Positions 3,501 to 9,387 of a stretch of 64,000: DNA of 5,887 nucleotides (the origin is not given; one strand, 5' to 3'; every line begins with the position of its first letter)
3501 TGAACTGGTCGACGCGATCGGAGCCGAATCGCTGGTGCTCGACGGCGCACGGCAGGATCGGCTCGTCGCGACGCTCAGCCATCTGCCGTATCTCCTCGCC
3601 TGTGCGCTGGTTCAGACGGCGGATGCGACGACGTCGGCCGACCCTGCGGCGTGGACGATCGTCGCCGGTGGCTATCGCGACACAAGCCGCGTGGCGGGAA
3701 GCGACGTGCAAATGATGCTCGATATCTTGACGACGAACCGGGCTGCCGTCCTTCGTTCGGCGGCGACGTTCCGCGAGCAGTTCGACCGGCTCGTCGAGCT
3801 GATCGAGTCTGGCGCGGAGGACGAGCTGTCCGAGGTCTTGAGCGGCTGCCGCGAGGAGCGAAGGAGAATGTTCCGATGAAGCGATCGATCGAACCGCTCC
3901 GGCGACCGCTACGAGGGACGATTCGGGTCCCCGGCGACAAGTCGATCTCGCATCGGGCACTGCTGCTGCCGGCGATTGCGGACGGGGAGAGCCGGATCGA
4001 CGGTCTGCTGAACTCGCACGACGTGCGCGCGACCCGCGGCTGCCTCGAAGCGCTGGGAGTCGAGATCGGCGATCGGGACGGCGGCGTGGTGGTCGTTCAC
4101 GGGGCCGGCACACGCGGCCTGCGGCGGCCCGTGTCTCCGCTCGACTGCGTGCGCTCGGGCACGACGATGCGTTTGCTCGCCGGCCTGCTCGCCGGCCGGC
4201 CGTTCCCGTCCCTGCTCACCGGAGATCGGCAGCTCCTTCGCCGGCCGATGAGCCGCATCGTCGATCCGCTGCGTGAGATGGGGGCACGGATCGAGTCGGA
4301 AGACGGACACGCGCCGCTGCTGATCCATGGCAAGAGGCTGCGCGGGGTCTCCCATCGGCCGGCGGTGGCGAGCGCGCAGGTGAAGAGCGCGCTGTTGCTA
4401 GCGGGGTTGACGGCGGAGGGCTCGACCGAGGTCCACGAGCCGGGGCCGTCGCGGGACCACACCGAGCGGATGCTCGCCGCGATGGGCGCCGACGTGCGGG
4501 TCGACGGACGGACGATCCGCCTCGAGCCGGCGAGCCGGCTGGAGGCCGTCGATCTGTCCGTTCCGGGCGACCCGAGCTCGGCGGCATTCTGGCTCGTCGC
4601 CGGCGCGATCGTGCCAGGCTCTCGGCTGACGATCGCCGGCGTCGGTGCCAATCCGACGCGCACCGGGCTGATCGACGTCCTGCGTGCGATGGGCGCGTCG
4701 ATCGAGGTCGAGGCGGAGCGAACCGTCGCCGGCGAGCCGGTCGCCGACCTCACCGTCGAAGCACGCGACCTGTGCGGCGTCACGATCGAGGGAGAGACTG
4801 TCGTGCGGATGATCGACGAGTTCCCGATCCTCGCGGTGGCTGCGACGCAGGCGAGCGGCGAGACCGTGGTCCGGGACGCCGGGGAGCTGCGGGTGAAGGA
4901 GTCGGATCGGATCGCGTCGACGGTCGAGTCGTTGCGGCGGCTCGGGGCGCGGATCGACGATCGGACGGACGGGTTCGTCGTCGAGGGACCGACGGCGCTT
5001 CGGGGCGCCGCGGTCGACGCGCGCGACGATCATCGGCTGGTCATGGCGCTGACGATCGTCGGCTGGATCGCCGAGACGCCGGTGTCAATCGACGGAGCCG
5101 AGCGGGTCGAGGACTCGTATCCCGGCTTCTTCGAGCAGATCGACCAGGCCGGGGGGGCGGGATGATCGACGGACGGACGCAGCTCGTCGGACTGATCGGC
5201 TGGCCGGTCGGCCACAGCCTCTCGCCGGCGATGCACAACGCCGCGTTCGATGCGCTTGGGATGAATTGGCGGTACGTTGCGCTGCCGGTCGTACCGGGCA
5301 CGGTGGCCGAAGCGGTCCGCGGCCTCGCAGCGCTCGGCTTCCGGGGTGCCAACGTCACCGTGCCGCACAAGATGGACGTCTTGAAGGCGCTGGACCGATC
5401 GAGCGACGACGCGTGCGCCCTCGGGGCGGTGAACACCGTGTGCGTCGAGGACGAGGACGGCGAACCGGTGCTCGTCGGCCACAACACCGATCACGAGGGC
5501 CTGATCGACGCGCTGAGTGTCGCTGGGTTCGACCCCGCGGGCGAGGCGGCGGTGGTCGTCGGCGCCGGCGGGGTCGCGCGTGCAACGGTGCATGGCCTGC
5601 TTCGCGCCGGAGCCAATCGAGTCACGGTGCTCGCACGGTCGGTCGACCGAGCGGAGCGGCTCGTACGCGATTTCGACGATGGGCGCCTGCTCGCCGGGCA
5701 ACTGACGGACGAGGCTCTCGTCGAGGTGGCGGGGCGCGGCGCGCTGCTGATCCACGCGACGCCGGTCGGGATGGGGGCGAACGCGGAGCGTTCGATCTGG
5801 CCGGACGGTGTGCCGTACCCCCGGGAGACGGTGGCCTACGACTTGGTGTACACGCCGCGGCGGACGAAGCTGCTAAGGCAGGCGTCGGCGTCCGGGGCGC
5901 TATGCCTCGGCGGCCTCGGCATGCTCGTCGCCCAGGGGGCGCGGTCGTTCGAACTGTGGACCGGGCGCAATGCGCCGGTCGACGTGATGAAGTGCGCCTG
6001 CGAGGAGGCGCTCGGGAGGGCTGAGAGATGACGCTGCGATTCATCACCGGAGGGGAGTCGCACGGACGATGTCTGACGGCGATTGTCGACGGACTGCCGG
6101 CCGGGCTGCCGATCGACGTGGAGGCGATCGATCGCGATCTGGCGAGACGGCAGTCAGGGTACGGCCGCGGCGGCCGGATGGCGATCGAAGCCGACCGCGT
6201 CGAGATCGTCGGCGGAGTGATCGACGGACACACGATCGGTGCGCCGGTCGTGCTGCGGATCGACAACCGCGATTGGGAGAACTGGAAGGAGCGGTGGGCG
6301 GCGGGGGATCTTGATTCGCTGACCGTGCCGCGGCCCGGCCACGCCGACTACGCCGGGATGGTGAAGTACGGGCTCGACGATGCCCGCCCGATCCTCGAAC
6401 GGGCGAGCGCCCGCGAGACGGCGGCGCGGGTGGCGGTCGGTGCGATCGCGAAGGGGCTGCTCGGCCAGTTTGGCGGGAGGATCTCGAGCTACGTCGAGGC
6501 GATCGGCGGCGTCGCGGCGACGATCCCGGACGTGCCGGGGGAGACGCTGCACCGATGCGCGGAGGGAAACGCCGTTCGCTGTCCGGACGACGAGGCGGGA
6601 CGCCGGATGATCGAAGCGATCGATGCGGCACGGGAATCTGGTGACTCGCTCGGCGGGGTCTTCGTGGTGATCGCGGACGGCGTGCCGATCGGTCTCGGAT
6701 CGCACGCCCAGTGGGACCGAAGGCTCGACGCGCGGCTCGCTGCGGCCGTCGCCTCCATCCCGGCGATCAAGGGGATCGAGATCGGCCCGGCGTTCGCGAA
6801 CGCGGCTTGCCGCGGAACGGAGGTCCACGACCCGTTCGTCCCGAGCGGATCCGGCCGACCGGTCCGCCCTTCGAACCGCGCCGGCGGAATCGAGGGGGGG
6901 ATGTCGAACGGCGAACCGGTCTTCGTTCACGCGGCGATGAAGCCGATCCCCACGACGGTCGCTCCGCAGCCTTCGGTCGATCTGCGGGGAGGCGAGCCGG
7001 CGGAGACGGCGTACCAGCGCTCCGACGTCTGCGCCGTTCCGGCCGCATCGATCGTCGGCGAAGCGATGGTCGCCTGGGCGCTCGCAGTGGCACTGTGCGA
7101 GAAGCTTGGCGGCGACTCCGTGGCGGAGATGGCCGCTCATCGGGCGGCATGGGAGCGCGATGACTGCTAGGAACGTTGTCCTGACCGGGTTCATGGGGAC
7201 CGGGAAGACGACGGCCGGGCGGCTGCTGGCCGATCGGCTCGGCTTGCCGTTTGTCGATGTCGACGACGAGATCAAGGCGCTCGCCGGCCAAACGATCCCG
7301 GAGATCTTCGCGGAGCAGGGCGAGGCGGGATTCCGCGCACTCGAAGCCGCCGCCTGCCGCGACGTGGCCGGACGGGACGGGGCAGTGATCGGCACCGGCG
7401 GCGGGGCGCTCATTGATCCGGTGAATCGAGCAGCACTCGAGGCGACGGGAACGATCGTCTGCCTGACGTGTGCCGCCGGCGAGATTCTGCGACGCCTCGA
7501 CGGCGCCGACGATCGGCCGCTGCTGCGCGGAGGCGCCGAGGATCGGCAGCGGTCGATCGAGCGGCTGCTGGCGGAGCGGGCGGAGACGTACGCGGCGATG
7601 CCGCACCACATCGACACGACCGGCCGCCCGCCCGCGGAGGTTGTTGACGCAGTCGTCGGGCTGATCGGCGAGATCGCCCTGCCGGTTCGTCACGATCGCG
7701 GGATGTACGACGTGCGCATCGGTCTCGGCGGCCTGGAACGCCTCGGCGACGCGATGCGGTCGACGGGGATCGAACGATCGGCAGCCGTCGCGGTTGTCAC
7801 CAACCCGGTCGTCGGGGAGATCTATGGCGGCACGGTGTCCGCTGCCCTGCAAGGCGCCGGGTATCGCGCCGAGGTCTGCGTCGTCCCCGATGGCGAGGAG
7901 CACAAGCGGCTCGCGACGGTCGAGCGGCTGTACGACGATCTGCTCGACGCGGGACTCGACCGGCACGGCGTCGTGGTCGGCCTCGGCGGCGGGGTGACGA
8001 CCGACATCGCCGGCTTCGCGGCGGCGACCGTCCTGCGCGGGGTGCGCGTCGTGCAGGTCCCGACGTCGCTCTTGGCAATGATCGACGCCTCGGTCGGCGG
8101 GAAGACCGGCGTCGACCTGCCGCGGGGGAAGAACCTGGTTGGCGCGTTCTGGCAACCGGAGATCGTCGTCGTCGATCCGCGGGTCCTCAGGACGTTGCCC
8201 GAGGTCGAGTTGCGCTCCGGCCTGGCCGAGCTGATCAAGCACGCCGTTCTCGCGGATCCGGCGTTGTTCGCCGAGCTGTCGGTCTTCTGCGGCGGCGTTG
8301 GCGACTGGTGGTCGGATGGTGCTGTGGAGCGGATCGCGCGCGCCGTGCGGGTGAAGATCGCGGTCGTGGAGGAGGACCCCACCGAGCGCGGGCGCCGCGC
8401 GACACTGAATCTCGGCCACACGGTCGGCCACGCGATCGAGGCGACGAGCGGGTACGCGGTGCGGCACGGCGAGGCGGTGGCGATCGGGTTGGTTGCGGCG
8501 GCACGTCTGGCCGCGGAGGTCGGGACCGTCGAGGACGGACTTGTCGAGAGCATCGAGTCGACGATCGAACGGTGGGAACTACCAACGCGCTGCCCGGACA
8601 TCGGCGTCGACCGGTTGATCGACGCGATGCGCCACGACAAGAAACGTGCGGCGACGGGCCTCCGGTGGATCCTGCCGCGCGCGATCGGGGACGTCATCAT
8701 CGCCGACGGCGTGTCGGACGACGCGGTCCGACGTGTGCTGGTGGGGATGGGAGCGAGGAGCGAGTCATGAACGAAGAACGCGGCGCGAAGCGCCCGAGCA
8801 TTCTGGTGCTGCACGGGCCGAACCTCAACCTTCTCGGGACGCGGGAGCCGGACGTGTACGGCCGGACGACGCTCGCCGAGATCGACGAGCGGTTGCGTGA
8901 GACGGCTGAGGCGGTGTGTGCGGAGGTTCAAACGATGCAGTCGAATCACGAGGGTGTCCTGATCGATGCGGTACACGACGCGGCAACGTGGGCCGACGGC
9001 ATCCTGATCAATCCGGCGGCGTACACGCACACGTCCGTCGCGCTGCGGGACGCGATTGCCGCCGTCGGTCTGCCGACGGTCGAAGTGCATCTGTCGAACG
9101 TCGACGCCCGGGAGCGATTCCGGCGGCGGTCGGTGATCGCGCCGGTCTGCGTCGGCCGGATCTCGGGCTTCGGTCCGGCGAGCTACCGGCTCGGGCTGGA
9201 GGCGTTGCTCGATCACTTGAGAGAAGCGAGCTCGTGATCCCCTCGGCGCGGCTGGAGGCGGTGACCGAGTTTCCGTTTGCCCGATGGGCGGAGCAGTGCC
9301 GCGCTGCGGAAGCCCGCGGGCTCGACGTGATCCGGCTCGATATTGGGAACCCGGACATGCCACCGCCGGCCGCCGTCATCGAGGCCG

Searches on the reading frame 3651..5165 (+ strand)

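Call 7: search_protein_families(library=pfam, proteins=[window:3651-5165:+])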
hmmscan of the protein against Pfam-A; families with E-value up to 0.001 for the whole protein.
window:3651-5165:+ (504 aa): 1 family
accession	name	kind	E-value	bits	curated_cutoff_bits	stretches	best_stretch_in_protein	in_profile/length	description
PF00275.25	EPSP_synthase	-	1.3e-116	390.2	22.8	1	85-496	5-416/417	EPSP synthase (3-phosphoshikimate 1-carboxyvinyltransferase)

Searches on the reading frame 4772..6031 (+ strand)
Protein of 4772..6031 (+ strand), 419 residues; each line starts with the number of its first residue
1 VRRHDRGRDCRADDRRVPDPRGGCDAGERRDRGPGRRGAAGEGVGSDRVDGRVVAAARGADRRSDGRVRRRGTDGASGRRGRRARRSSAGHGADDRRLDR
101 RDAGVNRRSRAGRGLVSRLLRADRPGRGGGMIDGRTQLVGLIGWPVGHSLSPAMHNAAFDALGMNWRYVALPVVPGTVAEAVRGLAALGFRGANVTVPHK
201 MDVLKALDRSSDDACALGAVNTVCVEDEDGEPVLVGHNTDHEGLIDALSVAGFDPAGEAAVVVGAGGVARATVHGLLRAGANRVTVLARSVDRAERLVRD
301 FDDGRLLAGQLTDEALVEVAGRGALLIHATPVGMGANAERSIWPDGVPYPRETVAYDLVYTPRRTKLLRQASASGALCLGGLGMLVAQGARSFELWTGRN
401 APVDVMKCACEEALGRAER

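Call 7: search_protein_families(library=pfam, proteins=[window:4772-6031:+])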
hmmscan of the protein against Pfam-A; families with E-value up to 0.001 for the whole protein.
window:4772-6031:+ (419 aa): 5 families
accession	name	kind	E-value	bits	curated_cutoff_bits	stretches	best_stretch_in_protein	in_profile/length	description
PF08501.16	Shikimate_dh_N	-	8.3e-27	93.7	27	1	141-223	1-83/83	Shikimate dehydrogenase substrate binding domain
PF18317.6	SDH_C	-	4e-14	52.5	25.8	1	381-407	1-27/31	Shikimate 5'-dehydrogenase C-terminal domain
PF01488.26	Shikimate_DH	-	1.3e-06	29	24.3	1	257-312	12-67/138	Shikimate / quinate 5-dehydrogenase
PF03435.24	Sacchrp_dh_NADP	-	2.8e-05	24.9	25.1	1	261-331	2-77/129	Saccharopine dehydrogenase NADP binding domain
PF13241.12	NAD_binding_7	-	0.00016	22.7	22.1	1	254-298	4-48/104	Putative NAD(P)-binding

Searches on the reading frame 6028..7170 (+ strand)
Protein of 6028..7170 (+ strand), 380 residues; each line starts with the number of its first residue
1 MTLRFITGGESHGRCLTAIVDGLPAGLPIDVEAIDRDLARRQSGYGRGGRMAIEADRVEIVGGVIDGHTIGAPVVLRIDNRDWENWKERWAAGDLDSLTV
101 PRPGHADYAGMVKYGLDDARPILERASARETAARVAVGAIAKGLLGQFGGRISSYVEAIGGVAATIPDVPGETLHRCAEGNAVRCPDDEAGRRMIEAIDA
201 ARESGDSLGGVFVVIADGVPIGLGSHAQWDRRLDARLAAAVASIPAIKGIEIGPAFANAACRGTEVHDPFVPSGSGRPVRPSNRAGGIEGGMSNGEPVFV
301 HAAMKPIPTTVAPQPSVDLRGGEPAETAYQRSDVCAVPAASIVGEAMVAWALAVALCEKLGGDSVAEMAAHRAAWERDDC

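Call 7: search_protein_families(library=pfam, proteins=[window:6028-7170:+])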
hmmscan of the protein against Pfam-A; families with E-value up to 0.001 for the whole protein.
window:6028-7170:+ (380 aa): 1 family
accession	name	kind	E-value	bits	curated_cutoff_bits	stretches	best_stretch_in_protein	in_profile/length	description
PF01264.26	Chorismate_synt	-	2.3e-114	381.9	27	1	3-355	1-325/327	Chorismate synthase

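Call 65: list_cluster_members(proteins=[P0018, P0013, P0010, P0001, window:6028-7170:+, window:2009-3022:+])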
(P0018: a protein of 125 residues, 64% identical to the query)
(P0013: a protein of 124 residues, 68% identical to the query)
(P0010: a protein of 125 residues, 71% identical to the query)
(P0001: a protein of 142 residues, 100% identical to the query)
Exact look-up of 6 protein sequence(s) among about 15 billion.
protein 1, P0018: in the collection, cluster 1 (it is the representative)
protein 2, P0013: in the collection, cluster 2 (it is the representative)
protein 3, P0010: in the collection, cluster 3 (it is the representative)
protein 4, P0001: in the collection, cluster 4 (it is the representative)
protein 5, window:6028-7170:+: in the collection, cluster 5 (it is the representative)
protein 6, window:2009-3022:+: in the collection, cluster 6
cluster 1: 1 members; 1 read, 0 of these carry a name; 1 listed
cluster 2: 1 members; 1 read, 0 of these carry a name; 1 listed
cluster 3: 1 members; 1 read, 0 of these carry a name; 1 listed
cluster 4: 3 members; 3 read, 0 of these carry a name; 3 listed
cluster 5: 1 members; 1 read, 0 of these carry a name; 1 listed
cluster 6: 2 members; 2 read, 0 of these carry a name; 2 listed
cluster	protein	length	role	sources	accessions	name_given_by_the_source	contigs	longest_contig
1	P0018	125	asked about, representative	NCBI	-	-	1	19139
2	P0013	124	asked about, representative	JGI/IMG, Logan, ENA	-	-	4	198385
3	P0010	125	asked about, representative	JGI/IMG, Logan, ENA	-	-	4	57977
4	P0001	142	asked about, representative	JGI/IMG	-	-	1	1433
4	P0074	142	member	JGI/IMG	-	-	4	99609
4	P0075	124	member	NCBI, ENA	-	-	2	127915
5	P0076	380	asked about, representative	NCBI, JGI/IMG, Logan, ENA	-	-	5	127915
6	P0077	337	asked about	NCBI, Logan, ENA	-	-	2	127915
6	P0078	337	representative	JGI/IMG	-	-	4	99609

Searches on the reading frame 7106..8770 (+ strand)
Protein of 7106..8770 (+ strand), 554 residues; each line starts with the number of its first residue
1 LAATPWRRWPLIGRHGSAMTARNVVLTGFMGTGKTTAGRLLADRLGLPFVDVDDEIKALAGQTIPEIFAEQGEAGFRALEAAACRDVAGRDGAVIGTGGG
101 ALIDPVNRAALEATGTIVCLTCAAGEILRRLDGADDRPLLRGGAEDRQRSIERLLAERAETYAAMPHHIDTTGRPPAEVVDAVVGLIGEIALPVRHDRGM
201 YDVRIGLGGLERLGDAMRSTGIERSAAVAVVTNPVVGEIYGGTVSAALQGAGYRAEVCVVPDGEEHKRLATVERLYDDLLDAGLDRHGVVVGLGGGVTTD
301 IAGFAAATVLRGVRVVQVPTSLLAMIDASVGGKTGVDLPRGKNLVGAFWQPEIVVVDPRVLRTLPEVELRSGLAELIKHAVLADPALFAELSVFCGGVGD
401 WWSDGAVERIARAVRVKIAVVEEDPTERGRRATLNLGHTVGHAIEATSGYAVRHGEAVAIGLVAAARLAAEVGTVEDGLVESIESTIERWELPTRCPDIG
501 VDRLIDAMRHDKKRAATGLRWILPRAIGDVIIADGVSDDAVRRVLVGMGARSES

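Call 7: search_protein_families(library=pfam, proteins=[window:7106-8770:+])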
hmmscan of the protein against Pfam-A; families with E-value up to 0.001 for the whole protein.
window:7106-8770:+ (554 aa): 6 families
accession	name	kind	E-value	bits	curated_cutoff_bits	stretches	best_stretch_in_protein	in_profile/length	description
PF01761.26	DHQ_synthase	-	2.9e-45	153.1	24.2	1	258-370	2-114/115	3-dehydroquinate synthase N-terminal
PF24621.2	DHQS_C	-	6.8e-40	136.8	27.6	1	372-513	1-143/144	3-dehydroquinate synthase C-terminal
PF01202.28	SKI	-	1.1e-39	136.6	22.1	1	30-184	1-155/159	Shikimate kinase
PF13685.12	Fe-ADH_2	-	2.2e-11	44.4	28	1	205-322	2-108/149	Iron-containing alcohol dehydrogenase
PF13238.12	AAA_18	-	1.5e-05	25.9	29.4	1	24-136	1-113/128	AAA domain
PF00465.25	Fe-ADH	-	4.3e-05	23.6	31.3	1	203-320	4-129/168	Iron-containing alcohol dehydrogenase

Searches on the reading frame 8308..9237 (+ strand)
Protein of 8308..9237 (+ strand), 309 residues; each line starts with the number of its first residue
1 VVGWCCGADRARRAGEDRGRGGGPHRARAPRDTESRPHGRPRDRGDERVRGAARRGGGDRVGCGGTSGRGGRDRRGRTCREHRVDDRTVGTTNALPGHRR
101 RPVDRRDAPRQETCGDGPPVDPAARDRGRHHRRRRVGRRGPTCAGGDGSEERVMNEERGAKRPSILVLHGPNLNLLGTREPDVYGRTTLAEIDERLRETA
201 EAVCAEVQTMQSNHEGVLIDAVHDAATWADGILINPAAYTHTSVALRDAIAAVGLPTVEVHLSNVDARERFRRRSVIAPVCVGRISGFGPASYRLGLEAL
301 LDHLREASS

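Call 8: search_protein_families(library=pfam, proteins=[window:8308-9237:+])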
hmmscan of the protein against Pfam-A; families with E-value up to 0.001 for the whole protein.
window:8308-9237:+ (309 aa): 1 family
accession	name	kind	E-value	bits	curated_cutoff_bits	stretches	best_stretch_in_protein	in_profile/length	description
PF01220.24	DHquinase_II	-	2.1e-58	196.4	23.3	1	165-300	2-137/138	Dehydroquinase class II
